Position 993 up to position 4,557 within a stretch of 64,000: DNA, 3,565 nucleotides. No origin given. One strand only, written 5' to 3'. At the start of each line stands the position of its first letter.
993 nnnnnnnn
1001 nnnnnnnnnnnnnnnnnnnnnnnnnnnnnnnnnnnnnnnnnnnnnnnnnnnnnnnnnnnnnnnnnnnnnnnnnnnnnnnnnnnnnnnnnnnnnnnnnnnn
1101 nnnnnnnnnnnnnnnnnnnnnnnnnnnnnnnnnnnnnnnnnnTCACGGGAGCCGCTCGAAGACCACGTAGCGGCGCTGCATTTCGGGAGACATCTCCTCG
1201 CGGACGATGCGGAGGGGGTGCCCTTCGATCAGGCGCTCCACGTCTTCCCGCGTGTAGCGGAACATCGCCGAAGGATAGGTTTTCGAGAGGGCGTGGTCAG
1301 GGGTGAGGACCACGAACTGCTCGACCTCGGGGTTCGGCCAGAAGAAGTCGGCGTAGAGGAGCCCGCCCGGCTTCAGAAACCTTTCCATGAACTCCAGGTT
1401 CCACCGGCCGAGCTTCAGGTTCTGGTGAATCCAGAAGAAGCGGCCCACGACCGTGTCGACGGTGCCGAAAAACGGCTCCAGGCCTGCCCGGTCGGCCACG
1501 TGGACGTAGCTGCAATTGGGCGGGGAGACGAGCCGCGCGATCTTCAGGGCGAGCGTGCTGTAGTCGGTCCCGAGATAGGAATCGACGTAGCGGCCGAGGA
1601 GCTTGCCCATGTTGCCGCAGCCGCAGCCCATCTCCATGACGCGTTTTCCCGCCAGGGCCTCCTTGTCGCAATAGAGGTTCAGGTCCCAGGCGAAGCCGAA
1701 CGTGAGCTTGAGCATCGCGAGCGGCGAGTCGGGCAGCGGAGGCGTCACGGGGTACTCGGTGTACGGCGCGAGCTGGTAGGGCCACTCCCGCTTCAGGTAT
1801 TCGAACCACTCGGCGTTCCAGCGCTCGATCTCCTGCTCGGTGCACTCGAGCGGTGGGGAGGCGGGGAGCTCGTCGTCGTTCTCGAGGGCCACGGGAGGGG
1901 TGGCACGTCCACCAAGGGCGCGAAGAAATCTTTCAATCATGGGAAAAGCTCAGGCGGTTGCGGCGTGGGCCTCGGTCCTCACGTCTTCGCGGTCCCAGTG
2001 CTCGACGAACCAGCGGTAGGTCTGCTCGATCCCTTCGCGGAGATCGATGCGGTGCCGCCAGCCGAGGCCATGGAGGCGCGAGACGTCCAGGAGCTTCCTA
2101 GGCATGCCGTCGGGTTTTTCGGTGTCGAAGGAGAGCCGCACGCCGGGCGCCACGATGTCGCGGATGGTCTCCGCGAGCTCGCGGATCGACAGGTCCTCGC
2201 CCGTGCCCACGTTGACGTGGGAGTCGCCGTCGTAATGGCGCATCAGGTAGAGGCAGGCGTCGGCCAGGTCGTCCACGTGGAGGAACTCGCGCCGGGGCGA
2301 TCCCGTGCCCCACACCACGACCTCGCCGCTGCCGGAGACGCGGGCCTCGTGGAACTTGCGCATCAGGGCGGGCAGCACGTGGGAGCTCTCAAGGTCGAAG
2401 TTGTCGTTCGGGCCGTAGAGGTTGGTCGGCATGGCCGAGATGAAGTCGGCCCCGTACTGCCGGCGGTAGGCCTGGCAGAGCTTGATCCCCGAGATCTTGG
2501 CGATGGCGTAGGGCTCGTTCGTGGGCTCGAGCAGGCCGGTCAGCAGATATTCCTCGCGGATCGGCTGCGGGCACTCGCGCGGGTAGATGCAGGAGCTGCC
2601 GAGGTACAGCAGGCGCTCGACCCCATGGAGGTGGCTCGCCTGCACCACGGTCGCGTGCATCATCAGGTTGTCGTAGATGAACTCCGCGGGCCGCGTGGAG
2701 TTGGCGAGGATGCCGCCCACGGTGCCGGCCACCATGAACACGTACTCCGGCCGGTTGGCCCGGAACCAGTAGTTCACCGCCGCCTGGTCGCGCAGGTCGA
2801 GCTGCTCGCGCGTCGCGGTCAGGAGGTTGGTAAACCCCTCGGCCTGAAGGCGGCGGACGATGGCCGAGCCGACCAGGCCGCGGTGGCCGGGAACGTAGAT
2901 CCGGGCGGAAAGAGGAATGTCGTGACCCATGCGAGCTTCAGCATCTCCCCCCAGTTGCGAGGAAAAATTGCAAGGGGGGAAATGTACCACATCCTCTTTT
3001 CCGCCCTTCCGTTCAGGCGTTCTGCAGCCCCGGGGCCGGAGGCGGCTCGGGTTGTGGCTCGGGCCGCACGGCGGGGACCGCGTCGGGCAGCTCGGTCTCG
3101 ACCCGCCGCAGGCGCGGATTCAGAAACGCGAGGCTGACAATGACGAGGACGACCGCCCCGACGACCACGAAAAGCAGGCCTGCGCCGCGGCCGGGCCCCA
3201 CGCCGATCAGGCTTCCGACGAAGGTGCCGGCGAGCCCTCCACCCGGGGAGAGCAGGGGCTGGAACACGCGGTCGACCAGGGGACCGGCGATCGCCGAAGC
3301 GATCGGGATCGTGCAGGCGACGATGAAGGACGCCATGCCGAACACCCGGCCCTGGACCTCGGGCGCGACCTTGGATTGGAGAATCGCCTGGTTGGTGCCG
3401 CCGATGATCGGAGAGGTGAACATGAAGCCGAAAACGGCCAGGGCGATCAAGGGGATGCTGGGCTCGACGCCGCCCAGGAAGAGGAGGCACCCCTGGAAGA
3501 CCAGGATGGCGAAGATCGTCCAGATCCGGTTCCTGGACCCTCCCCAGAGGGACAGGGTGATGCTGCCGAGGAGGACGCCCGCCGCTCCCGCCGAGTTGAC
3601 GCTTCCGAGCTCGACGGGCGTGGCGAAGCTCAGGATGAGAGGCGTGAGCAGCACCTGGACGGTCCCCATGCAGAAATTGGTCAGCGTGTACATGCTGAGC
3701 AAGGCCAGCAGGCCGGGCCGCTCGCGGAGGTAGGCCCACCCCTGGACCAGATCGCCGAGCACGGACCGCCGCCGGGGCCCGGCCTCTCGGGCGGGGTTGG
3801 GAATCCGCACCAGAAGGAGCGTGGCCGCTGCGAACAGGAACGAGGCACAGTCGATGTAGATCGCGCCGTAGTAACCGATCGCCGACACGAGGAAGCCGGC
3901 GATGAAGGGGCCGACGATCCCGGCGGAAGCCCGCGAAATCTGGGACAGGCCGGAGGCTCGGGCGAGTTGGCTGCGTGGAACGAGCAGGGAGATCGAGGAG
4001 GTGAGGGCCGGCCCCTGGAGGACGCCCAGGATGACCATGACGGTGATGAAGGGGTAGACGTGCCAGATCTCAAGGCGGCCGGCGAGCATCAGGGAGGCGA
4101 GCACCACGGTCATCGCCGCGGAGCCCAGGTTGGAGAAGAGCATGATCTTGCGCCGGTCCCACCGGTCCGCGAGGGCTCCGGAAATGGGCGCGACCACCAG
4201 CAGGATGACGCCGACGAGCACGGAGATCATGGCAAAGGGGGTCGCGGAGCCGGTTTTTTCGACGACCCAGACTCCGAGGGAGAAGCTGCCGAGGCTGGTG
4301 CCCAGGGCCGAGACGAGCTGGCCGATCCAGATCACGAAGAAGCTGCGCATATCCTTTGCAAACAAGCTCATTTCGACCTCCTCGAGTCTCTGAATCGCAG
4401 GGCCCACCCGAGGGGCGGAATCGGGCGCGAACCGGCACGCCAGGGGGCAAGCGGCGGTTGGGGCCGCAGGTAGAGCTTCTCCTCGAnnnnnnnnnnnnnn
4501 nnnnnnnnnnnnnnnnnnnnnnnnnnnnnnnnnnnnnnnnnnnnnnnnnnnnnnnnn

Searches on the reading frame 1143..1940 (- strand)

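Call 20: search_protein_families(library=pfam, proteins=[window:1143-1940:-], max_evalue=0.001)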
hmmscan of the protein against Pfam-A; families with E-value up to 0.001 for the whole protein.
window:1143-1940:- (265 aa): 4 families
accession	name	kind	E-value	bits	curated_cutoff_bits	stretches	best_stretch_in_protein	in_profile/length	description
PF13649.12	Methyltransf_25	-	4.6e-06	27.7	27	1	101-193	1-97/97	Methyltransferase domain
PF08242.18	Methyltransf_12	-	7.2e-05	23.9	30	1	102-195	1-98/98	Methyltransferase domain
PF08241.18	Methyltransf_11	-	0.0001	23.3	21.2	1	103-196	2-94/95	Methyltransferase domain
PF13489.12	Methyltransf_23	-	0.0004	20.6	27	1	95-196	20-115/164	Methyltransferase domain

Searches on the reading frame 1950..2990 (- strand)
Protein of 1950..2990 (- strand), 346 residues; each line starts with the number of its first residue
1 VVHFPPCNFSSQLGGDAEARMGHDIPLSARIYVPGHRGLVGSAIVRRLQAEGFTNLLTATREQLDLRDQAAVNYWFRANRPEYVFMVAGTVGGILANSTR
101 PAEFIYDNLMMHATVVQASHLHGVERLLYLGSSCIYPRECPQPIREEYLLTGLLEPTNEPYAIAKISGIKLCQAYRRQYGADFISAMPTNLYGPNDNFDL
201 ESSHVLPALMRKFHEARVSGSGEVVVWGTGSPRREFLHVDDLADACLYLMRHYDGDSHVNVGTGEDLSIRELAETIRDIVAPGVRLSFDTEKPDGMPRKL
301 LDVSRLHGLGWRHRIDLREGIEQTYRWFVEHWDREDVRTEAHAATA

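Call 20: search_protein_families(library=pfam, proteins=[window:1950-2990:-], max_evalue=0.001)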
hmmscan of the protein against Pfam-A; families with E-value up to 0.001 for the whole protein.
window:1950-2990:- (346 aa): 3 families
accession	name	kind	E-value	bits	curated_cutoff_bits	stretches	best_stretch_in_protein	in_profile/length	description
PF01370.27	Epimerase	-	1.8e-64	217.9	20.9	1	31-262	1-240/240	NAD dependent epimerase/dehydratase family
PF16363.11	GDP_Man_Dehyd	-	5.4e-19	69.3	27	1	63-323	58-331/332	GDP-mannose 4,6 dehydratase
PF04321.23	RmlD_sub_bind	-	2.1e-06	27.5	27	1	30-89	2-60/287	RmlD substrate binding domain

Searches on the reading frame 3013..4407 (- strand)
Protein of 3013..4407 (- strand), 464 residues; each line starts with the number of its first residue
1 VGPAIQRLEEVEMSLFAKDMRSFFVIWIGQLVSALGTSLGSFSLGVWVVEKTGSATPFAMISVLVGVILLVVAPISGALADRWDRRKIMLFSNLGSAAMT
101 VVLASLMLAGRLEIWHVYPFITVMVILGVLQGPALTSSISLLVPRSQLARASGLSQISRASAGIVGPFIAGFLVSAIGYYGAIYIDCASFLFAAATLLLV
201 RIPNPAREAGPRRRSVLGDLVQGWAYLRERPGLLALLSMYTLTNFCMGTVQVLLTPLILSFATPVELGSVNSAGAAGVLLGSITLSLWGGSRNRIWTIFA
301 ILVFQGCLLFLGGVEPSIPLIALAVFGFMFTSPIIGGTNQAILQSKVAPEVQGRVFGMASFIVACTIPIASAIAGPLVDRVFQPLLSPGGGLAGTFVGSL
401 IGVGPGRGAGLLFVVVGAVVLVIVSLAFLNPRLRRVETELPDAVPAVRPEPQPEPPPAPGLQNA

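Call 20: search_protein_families(library=pfam, proteins=[window:3013-4407:-], max_evalue=0.001)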
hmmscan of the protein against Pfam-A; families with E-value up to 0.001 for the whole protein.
window:3013-4407:- (464 aa): 3 families
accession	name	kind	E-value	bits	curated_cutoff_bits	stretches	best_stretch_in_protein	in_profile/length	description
PF07690.21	MFS_1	-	1.1e-28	100.7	33.4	1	26-363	1-339/347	Major Facilitator Superfamily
PF05977.19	MFS_3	-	6e-18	65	27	1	22-260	11-246/524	Transmembrane secretion effector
PF00083.30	Sugar_tr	-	3.3e-05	23.4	22.3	1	29-193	261-431/452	Sugar (and other) transporter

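Call 52: find_encoding_contigs(protein=window:3013-4371:-, flank=10000, max_places=5)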
Protein window:3013-4371:- (452 aa): no gene with exactly this product is on record in the collection.
